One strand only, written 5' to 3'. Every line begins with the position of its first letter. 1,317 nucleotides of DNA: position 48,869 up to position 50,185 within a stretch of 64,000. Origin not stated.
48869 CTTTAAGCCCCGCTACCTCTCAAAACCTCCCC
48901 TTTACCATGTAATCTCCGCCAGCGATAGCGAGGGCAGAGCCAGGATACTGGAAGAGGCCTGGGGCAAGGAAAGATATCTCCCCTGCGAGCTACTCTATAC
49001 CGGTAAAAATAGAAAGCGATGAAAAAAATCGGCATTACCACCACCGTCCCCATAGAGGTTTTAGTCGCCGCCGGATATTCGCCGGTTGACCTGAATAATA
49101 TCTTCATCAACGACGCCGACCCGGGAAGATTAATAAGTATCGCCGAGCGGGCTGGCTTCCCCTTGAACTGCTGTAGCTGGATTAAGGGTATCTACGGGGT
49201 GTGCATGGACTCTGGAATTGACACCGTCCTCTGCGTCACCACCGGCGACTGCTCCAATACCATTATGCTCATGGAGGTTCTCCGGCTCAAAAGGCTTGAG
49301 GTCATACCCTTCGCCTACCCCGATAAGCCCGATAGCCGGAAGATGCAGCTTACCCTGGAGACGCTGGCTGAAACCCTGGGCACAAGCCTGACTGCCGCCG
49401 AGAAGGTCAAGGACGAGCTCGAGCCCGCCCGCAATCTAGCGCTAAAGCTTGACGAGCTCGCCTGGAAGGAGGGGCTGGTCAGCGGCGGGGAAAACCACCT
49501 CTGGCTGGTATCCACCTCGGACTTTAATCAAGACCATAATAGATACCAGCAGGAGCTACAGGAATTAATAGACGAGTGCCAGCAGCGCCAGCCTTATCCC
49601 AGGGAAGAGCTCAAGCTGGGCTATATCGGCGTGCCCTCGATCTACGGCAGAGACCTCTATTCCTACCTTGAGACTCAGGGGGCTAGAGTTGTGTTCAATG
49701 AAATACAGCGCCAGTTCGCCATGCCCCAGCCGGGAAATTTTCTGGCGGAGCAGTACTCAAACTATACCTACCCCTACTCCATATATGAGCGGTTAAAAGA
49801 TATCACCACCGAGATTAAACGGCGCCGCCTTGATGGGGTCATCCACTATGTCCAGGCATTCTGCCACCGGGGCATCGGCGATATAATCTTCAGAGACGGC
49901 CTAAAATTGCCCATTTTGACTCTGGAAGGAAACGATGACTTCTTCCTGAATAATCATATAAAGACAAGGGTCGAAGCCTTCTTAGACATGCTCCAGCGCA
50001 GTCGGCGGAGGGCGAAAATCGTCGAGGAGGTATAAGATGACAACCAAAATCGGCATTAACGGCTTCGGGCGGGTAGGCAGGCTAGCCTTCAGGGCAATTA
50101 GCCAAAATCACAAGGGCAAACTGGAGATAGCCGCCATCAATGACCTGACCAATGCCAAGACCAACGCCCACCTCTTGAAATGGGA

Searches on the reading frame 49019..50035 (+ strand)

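Call 55: search_protein_families(library=pfam, proteins=[window:49019-50035:+], max_evalue=0.001)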
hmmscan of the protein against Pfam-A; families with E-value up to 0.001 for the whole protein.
window:49019-50035:+ (338 aa): 1 family
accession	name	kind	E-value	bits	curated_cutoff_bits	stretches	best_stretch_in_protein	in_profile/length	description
PF06050.19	HGD-D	-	2.7e-32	113.1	28.4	1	8-325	2-342/342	2-hydroxyglutaryl-CoA dehydratase, D-component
